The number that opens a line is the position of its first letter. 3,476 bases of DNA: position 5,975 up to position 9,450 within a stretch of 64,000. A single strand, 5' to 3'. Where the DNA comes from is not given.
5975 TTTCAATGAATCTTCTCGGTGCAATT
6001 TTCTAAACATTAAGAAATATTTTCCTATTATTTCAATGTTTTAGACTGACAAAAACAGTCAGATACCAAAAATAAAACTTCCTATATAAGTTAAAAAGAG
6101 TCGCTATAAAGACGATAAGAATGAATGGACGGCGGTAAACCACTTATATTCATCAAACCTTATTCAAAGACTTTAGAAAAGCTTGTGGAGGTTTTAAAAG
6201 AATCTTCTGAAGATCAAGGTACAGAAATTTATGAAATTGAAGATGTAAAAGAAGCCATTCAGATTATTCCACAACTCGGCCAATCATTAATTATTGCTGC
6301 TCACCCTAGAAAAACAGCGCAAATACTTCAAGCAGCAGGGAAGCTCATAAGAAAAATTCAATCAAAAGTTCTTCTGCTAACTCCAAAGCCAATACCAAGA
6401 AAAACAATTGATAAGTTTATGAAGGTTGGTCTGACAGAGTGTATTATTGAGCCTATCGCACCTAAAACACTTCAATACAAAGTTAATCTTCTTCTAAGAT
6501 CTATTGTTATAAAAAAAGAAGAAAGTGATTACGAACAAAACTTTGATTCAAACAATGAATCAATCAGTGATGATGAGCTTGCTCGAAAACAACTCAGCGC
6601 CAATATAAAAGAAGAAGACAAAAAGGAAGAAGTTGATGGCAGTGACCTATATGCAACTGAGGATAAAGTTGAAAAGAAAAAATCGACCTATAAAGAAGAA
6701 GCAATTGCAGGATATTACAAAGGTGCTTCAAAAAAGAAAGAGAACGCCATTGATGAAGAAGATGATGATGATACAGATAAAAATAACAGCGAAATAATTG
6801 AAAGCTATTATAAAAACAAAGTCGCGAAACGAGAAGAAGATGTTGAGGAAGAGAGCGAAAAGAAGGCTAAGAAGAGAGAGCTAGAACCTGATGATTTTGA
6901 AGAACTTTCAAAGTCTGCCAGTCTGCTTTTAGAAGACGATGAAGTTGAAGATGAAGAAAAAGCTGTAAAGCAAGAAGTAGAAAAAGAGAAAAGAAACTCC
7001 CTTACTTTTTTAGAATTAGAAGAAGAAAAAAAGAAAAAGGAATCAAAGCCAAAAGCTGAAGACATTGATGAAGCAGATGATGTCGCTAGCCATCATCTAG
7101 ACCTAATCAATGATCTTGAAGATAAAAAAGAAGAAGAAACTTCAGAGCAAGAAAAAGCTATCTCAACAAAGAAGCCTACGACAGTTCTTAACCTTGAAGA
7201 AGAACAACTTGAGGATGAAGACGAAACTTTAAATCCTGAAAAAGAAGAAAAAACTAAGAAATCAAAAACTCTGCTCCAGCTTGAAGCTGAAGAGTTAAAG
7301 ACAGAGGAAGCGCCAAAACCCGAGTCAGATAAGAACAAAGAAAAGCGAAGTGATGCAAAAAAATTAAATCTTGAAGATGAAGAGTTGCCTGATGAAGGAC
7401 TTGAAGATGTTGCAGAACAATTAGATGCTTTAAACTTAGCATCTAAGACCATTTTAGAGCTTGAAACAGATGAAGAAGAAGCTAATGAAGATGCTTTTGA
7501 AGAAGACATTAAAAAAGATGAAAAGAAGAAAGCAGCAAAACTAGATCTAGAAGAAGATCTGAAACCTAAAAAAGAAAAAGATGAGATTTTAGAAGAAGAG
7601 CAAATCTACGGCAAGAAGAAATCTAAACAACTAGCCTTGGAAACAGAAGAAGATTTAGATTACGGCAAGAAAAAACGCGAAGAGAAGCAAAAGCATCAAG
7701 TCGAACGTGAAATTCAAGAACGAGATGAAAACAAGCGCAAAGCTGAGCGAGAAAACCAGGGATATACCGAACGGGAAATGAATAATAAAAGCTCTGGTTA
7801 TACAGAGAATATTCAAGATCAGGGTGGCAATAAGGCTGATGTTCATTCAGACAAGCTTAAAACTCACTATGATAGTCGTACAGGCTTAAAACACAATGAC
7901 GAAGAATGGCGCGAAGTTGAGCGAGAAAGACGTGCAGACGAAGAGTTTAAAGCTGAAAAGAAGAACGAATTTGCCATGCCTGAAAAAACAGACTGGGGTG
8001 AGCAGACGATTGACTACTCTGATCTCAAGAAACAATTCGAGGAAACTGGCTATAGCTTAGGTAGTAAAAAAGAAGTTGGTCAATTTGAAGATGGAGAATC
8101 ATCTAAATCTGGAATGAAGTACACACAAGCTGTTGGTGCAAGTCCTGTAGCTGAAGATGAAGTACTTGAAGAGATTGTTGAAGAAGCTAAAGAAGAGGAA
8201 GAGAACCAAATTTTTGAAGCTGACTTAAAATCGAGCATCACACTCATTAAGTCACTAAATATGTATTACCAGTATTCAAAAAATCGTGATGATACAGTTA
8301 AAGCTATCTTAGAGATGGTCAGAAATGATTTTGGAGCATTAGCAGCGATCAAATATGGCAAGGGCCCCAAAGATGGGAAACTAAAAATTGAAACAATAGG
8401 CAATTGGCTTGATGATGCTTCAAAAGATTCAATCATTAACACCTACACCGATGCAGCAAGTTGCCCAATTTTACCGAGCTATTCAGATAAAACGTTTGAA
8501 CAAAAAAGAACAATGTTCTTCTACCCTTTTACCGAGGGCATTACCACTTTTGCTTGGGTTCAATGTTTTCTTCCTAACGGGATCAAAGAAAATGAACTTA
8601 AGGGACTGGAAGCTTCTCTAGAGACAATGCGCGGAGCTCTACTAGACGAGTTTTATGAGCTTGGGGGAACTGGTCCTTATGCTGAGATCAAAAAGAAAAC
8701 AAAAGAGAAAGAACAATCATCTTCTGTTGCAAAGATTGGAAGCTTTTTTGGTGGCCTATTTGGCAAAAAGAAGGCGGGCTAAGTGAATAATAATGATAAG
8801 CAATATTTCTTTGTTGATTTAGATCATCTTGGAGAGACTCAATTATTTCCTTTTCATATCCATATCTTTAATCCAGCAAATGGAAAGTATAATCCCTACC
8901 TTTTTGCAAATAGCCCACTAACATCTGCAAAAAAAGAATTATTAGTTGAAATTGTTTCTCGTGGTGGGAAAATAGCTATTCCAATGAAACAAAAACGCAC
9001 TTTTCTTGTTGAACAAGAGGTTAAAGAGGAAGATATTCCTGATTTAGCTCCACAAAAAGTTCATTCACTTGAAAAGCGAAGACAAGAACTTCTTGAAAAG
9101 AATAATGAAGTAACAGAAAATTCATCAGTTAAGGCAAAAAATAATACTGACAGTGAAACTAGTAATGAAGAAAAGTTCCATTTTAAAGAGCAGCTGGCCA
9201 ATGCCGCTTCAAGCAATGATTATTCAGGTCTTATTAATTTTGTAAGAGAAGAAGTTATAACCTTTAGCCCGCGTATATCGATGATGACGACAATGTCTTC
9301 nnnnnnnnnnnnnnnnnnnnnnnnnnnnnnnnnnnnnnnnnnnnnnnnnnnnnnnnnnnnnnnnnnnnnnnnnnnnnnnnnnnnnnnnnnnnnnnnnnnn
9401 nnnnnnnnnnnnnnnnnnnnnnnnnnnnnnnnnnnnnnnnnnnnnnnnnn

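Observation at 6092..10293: Flagellin-adjacent operon encoding three degenerate signalling proteins: candidate undescribed motility or second-messenger module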

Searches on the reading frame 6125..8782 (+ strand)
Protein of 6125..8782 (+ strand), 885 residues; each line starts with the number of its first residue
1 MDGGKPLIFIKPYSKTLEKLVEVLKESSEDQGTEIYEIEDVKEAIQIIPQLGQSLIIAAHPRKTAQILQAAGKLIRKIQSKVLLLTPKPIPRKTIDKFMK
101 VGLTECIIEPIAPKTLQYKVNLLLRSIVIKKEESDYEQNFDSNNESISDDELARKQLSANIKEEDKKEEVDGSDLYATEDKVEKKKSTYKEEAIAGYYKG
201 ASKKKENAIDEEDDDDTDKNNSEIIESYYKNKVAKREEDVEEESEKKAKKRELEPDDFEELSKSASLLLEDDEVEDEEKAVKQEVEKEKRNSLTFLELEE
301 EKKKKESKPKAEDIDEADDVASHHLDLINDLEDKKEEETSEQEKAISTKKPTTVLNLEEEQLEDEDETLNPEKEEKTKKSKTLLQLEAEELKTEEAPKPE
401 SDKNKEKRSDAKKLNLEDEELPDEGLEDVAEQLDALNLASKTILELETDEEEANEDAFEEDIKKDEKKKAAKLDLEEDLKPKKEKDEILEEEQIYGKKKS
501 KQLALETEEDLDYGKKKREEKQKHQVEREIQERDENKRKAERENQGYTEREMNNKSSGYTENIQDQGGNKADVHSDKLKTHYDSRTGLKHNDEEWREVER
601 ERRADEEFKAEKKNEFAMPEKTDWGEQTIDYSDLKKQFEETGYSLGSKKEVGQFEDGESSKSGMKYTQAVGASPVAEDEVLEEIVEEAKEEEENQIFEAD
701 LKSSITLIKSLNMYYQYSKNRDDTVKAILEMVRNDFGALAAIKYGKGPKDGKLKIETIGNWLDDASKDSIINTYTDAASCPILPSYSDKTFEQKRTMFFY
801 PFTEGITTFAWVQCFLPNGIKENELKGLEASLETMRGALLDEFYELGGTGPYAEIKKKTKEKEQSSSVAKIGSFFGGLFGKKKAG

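Call 3: search_protein_families(library=pfam, proteins=[window:6125-8782:+], max_evalue=1)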
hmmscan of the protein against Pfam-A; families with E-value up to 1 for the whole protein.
window:6125-8782:+ (885 aa): 0 families

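Call 4: search_protein_families(library=ncbifam, proteins=[window:6125-8782:+], max_evalue=1)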
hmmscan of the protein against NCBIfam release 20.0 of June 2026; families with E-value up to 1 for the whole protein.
window:6125-8782:+ (885 aa): 0 families

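Call 18: find_homologous_proteins(query=window:6125-8779:+, max_evalue=0.001)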
Query window:6125-8779:+ (885 aa): 67 proteins with E <= 0.001 among 8000 candidates.
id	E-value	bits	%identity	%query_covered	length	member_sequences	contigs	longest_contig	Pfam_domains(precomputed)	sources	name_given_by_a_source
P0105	0.0e+0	1849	100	100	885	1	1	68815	-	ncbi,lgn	-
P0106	0.0e+0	1502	80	100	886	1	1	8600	-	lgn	-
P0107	0.0e+0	1463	79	100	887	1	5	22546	-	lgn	-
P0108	0.0e+0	1454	80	100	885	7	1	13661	-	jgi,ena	-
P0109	0.0e+0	1237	69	100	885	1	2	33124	-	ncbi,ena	-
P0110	0.0e+0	1197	68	100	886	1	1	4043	-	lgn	-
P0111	5.4e-242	824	50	100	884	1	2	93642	-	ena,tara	tara:strand:+ start:246 stop:2900 length:2655 start_codon:yes stop_codon:yes gene_type:complete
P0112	6.8e-240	817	49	100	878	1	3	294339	-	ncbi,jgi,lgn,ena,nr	ncbi:MAG: hypothetical protein CME71_06140 [Halobacteriovorax sp.]|nr:hypothetical protein [Halobact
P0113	7.0e-239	814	49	100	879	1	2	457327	-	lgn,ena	-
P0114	9.6e-236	803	48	100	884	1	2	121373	-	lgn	-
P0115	7.6e-235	800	49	100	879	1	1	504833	-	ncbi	ncbi:MAG: hypothetical protein ACN6I6_01080 [bacterium]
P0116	1.1e-234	800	48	100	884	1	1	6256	-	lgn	-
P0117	2.5e-225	769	47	100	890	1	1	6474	-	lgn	-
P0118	1.5e-223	763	47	100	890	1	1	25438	-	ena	-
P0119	3.5e-220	752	45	100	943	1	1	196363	-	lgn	-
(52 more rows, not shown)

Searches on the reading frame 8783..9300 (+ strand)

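Call 44: search_protein_families(library=pfam, proteins=[window:8783-9300:+], max_evalue=1)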
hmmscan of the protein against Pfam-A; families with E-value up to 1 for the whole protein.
window:8783-9300:+ (172 aa): 1 family
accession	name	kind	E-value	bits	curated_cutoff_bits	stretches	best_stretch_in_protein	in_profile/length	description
PF16690.10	MMACHC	-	0.084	12.9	27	1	72-138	143-209/216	Methylmalonic aciduria and homocystinuria type C family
